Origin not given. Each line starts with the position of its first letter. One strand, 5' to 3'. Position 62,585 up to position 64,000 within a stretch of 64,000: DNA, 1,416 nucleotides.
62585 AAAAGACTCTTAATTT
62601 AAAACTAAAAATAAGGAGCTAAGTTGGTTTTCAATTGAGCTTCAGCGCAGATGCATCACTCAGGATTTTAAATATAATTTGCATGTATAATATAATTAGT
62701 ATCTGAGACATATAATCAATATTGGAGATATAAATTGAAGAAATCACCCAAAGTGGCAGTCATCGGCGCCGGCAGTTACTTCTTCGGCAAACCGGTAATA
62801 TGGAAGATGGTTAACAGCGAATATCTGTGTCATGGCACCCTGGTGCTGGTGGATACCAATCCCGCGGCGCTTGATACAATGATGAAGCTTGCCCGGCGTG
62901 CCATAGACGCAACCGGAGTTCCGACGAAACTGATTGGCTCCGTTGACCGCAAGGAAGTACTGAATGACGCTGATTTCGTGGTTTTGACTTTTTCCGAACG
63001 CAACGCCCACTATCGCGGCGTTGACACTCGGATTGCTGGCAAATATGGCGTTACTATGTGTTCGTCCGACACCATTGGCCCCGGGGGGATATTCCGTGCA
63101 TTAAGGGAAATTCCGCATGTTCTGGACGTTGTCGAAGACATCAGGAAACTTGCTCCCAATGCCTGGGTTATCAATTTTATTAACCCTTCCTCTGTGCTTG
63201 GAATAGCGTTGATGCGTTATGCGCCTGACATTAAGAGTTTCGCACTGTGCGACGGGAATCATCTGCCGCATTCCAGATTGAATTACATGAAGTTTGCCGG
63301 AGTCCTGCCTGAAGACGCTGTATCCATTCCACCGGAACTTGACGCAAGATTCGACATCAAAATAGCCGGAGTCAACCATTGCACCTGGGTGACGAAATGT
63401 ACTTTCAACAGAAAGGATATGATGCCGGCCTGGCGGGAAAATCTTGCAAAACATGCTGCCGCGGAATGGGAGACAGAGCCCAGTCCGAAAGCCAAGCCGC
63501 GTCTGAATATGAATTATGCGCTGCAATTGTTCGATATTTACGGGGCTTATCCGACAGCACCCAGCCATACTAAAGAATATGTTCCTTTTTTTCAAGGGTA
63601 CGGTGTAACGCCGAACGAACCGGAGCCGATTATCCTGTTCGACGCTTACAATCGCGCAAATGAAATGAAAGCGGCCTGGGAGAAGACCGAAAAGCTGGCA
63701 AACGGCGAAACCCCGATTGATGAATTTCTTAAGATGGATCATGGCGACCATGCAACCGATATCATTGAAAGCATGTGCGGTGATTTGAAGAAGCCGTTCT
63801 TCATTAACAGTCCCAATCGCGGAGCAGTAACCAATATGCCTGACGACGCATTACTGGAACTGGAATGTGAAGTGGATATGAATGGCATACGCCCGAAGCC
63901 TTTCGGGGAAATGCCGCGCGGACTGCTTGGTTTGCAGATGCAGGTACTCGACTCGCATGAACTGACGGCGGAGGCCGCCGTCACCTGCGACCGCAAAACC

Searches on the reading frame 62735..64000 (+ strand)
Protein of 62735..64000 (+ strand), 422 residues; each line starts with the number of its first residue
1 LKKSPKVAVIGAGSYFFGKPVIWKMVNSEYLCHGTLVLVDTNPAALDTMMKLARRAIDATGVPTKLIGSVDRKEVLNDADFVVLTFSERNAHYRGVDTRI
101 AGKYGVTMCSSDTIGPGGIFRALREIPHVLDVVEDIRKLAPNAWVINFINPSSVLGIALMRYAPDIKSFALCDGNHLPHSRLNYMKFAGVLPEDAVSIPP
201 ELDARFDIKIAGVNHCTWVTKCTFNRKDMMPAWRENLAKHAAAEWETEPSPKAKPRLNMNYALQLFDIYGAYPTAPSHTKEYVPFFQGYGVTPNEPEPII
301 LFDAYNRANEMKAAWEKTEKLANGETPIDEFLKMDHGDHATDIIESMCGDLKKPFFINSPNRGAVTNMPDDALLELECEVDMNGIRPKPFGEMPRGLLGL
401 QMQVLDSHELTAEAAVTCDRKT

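Call 6: search_protein_families(library=pfam, proteins=[window:62735-64000:+], max_evalue=0.01)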
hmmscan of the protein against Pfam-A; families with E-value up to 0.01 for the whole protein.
window:62735-64000:+ (422 aa): 3 families
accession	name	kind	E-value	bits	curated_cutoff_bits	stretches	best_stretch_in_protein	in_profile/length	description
PF02056.22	Glyco_hydro_4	-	4.8e-44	150.5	23.2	1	6-175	1-170/183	Family 4 glycosyl hydrolase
PF11975.13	Glyco_hydro_4C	-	1.8e-34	120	24.1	1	210-421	1-199/211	Family 4 glycosyl hydrolase C-terminal domain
PF00056.29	Ldh_1_N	-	0.0056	17.2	27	0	6-85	2-76/141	lactate/malate dehydrogenase, NAD binding domain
